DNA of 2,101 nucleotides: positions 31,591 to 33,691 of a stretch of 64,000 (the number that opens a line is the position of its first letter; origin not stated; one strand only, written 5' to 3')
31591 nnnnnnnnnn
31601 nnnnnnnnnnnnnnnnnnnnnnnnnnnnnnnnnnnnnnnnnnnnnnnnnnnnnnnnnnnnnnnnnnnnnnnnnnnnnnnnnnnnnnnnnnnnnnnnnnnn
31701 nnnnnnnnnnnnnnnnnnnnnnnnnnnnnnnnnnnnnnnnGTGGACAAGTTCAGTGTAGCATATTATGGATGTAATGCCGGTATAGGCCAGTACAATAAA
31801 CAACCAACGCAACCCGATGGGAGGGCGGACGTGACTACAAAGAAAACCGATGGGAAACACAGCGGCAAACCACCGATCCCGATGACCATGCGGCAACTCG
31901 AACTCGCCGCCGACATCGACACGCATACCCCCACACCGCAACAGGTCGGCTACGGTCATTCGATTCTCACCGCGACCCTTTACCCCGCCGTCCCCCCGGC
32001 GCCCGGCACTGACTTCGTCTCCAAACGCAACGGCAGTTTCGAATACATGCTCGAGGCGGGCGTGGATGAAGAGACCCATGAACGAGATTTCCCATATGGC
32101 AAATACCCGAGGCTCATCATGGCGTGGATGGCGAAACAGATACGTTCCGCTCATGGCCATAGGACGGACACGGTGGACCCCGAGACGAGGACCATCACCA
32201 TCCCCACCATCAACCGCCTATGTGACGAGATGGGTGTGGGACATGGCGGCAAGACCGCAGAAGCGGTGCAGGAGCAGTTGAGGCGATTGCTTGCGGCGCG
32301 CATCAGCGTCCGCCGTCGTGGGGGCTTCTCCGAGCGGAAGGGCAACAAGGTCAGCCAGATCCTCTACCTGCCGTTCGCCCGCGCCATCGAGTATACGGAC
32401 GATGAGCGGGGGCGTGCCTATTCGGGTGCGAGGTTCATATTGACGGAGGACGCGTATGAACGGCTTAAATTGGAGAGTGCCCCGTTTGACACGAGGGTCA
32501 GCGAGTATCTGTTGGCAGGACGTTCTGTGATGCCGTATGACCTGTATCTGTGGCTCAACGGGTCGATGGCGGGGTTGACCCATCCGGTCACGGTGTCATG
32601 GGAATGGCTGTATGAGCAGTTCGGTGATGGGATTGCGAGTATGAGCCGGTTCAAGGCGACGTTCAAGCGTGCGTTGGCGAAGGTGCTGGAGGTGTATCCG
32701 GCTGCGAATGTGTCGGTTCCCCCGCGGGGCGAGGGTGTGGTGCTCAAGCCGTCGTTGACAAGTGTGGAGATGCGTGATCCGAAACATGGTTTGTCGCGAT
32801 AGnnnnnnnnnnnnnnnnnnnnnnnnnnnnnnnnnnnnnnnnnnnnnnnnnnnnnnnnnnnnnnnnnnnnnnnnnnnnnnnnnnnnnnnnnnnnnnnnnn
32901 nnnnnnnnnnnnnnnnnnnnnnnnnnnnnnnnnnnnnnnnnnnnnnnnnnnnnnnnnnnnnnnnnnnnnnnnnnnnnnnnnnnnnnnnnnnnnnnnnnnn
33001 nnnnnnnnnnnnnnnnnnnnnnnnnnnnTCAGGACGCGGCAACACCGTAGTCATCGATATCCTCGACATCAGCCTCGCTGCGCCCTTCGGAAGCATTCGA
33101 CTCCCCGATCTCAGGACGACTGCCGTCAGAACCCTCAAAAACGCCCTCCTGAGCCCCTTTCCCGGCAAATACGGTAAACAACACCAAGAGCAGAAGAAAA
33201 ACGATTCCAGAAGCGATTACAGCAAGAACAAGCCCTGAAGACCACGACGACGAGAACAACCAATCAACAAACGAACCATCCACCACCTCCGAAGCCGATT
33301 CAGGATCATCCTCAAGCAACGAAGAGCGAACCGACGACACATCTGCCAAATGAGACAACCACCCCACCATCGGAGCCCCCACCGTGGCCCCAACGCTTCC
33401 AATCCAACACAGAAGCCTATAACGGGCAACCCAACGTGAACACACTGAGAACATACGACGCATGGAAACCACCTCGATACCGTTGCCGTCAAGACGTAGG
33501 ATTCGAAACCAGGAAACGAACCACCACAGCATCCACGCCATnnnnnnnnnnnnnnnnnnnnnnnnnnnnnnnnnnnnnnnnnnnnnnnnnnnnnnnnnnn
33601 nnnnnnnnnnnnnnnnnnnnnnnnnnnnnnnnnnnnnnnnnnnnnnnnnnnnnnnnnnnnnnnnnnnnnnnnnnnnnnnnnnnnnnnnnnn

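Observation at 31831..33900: Replication-origin architecture: Rep-like gene, inverted iteron pair, AT-rich tract, and six tandem 20-bp iterons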

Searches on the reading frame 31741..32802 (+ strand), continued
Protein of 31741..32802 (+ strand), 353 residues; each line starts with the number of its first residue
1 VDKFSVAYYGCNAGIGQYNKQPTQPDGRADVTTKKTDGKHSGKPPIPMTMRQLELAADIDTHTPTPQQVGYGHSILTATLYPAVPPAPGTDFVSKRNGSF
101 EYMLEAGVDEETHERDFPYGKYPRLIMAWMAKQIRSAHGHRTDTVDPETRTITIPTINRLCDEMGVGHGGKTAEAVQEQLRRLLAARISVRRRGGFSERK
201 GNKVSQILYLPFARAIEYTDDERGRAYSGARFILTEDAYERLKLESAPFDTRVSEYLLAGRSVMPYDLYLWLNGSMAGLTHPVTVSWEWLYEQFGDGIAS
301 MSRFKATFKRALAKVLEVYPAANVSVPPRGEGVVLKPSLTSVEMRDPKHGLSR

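Call 64: fold_search(model_id=the predicted structure, library=pdb)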
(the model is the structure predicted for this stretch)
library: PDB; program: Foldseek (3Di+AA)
matches with E <= 10: 497; with E <= 0.001: 16
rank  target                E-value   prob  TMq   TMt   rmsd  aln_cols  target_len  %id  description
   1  5tbf_A                4.8e-08  1.00  0.47  0.53   8.8       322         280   11  Crystal structure of SeMet derivatives of domain2 and domain 3 of RctB (released 2017-04-12)
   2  5tbf_B                4.0e-07  1.00  0.46  0.53   9.4       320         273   10  Crystal structure of SeMet derivatives of domain2 and domain 3 of RctB (released 2017-04-12)
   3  5ubf_A                1.0e-06  1.00  0.44  0.49   7.8       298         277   12  Crystal structure of the RctB domains 2-3, RctB-155-483 (released 2017-01-11)
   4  8ac8_C                3.7e-05  1.00  0.36  0.50   8.7       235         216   12  The nucleoprotein complex of Rep protein with DUE ssDNA (released 2023-09-27)
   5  7uxy_C                6.7e-05  1.00  0.37  0.51   6.1       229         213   12  Isoreticular, interpenetrating co-crystal of protein variant Replication Initiator Protein REPE54 (L53G,Q54G,E55G) and (released 2023-05-17)
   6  8tiw_C                8.4e-05  1.00  0.36  0.51   6.0       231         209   12  Isoreticular, interpenetrating co-crystal of Replication Initiator Protein REPE54 and symmetrical expanded duplex (31m (released 2023-08-02)
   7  7u7o_C                1.0e-04  1.00  0.37  0.52   6.0       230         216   11  Isoreticular, interpenetrating co-crystal of Replication Initiator Protein REPE54 and symmetrical expanded duplex (31m (released 2023-03-29)
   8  8tiv_C                1.3e-04  1.00  0.36  0.51   8.5       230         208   12  Isoreticular, interpenetrating co-crystal of Replication Initiator Protein REPE54 and symmetrical expanded duplex (31m (released 2023-08-02)
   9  7u6k_C                1.4e-04  1.00  0.35  0.49   8.7       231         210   11  Isoreticular, interpenetrating co-crystal of Replication Initiator Protein REPE54 and symmetrical expanded duplex (31m (released 2023-03-29)
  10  9yzp_C                2.1e-04  1.00  0.34  0.47   6.4       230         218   12  Isoreticular co-crystal 1 with asymmetrical expanded duplex (31mer) containing insert sequence TGATGAGCAG and loaded w (released 2026-02-18)
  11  7ur0_C                2.2e-04  1.00  0.36  0.50   8.8       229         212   11  Isoreticular, interpenetrating co-crystal of Replication Initiator Protein REPE54 and scaffold-insert duplexes (21mer  (released 2023-04-26)
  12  8tis_C                2.2e-04  1.00  0.36  0.50   8.5       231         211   12  Isoreticular, interpenetrating co-crystal of Replication Initiator Protein REPE54 and symmetrical expanded duplex (31m (released 2023-08-02)
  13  9yzu_C                3.5e-04  1.00  0.34  0.47   8.9       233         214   11  Isoreticular co-crystal 1 with asymmetrical expanded duplex (31mer) containing insert sequence ATGAGTCATA and loaded w (released 2026-02-18)
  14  9yzn_C                4.4e-04  1.00  0.35  0.47   6.3       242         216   11  Isoreticular co-crystal 1 with asymmetrical expanded duplex (31mer) containing insert sequence TGATGAGCAG and loaded w (released 2026-02-18)
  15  9yzl_C                5.0e-04  1.00  0.36  0.50   6.1       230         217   10  Isoreticular co-crystal of Replication Initiator Protein REPE54 and asymmetrical expanded duplex (31mer) containing th (released 2026-02-18)
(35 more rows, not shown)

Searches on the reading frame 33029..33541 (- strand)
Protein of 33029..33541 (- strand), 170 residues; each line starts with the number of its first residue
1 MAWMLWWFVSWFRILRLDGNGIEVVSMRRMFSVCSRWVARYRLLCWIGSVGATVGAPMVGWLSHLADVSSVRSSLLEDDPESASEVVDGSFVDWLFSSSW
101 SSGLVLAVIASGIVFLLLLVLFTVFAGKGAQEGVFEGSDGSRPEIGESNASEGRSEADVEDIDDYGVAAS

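Call 6: search_protein_families(library=pfam, proteins=[window:33029-33541:-], max_evalue=0.01)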
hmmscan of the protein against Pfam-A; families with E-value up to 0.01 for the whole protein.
window:33029-33541:- (170 aa): 0 families
